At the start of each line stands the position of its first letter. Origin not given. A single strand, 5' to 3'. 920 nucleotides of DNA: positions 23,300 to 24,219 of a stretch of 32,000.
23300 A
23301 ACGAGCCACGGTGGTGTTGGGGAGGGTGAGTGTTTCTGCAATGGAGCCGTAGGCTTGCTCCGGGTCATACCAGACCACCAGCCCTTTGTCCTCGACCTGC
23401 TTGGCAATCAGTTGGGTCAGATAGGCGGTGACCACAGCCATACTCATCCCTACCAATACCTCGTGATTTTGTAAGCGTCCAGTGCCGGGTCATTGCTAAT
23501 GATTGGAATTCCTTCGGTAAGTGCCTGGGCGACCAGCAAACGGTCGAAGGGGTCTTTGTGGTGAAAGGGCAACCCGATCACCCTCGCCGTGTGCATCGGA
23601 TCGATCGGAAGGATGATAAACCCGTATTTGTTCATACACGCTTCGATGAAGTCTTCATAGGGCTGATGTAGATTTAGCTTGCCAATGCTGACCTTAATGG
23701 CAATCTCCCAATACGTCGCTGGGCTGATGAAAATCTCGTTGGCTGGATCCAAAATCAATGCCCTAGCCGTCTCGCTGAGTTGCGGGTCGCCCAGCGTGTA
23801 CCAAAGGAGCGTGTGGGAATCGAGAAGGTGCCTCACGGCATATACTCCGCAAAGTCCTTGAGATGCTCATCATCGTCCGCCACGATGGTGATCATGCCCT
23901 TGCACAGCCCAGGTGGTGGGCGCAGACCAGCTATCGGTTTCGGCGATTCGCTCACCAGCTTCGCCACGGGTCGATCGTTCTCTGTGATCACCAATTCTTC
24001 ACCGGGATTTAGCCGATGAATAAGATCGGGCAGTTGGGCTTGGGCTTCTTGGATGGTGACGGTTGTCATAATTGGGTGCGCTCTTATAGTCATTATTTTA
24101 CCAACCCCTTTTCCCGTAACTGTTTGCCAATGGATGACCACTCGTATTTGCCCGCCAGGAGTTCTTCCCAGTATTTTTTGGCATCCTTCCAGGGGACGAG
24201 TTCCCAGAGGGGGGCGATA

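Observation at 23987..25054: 230-bp direct repeat (838-bp period) of the pglX 3' end plus antitoxin 5' end brackets divergent TA cargo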

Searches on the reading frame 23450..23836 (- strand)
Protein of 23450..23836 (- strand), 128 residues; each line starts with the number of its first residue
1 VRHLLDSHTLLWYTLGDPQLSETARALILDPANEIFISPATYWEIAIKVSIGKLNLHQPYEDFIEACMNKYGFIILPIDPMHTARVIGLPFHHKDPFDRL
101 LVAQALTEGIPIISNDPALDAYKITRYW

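Call 7: search_protein_families(library=pfam, proteins=[window:23450-23836:-], max_evalue=0.01)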
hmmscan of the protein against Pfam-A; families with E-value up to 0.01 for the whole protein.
window:23450-23836:- (128 aa): 1 family
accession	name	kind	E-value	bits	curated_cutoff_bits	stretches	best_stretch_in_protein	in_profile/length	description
PF01850.27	PIN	-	1.3e-13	52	23.6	1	4-122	2-117/120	PIN domain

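Call 9: find_encoding_contigs(protein=window:23450-23836:-, flank=6000, max_places=10)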
Protein window:23450-23836:- (128 aa): 2 contigs read that carry it; 2 places shown.
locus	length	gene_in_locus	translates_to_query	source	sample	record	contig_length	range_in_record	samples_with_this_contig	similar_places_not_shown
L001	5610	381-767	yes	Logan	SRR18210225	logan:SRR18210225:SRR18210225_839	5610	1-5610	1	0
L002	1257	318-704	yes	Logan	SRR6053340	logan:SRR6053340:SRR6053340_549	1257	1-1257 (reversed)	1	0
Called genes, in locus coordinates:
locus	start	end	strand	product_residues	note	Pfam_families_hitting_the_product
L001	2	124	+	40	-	?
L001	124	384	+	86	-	PF02604:PhdYeFM_antitox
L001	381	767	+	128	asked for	PF01850:PIN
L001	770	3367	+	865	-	PF08665:PglZ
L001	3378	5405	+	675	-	PF20442:BrxL_N, PF13337:BrxL_ATPase, PF05362:Lon_C, PF13541:ChlI (weak)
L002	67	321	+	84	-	PF02604:PhdYeFM_antitox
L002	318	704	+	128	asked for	PF01850:PIN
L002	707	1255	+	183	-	?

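Call 47: search_protein_families(library=ncbifam, proteins=[window:23450-23836:-], max_evalue=0.00001)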
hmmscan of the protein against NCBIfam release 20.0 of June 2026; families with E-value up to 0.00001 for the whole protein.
window:23450-23836:- (128 aa): 0 families

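Call 58: search_solved_structures(query=window:23450-23836:-, max_evalue=0.01)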
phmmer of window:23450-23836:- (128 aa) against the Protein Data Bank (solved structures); distinct sequences matched with E-value up to 0.01: 0.

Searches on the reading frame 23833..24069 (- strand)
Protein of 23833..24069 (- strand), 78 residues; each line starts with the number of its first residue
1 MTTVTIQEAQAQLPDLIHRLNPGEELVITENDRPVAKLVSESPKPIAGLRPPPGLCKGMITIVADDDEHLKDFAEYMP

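Call 7: search_protein_families(library=pfam, proteins=[window:23833-24069:-], max_evalue=0.01)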
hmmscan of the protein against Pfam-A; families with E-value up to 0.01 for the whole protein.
window:23833-24069:- (78 aa): 2 families
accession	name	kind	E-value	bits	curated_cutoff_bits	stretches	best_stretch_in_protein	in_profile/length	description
PF02604.26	PhdYeFM_antitox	-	6.3e-09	35.9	29.8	1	1-42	1-43/74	Antitoxin Phd_YefM, type II toxin-antitoxin system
PF10047.15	DUF2281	-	0.0017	19.3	26.5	1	51-76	39-64/64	Protein of unknown function (DUF2281)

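Call 35: find_encoding_contigs(protein=window:23833-24069:-, flank=6000, max_places=10)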
Protein window:23833-24069:- (78 aa): 9 contigs read that carry it; 9 places shown.
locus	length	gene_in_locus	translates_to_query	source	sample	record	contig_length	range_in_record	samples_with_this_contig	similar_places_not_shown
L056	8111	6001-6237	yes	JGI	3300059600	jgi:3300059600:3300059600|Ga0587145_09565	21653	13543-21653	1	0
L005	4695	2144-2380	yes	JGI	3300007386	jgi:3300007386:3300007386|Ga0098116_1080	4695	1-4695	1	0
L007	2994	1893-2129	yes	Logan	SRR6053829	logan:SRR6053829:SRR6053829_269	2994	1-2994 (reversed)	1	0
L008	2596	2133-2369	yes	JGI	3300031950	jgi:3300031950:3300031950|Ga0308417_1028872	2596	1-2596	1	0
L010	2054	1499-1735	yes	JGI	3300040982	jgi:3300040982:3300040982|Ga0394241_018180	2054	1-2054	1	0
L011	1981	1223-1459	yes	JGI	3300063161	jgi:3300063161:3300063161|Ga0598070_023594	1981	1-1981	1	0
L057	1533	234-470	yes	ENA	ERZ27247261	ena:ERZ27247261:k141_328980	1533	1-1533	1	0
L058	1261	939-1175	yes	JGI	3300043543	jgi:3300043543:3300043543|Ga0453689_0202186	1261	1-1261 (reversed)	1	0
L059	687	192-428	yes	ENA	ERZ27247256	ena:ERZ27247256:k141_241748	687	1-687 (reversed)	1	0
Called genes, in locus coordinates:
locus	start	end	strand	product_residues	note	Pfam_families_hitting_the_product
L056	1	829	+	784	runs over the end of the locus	PF25796:BREX_BrxC_4th (faint), PF25791:WHD_BREX_BrxC (weak), PF25792:BREX_BrxC_helical (weak)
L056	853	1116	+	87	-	-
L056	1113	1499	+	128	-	PF01850:PIN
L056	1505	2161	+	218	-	-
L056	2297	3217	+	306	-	PF20473:MmeI_Mtase (faint), PF07669:Eco57I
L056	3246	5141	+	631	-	-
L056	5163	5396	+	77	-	PF02604:PhdYeFM_antitox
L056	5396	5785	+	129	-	PF01850:PIN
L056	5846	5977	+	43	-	-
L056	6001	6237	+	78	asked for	PF02604:PhdYeFM_antitox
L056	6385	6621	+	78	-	PF01850:PIN (weak)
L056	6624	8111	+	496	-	?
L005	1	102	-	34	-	?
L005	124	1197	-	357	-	-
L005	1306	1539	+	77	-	PF02604:PhdYeFM_antitox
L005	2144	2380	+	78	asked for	PF02604:PhdYeFM_antitox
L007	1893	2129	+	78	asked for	PF02604:PhdYeFM_antitox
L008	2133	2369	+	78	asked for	PF02604:PhdYeFM_antitox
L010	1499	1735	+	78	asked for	PF02604:PhdYeFM_antitox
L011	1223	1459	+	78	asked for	PF02604:PhdYeFM_antitox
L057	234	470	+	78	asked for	PF02604:PhdYeFM_antitox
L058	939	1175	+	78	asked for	PF02604:PhdYeFM_antitox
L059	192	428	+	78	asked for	PF02604:PhdYeFM_antitox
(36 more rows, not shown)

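Call 47: search_protein_families(library=ncbifam, proteins=[window:23833-24069:-], max_evalue=0.00001)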
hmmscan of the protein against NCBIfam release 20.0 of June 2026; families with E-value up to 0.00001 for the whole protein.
window:23833-24069:- (78 aa): 0 families
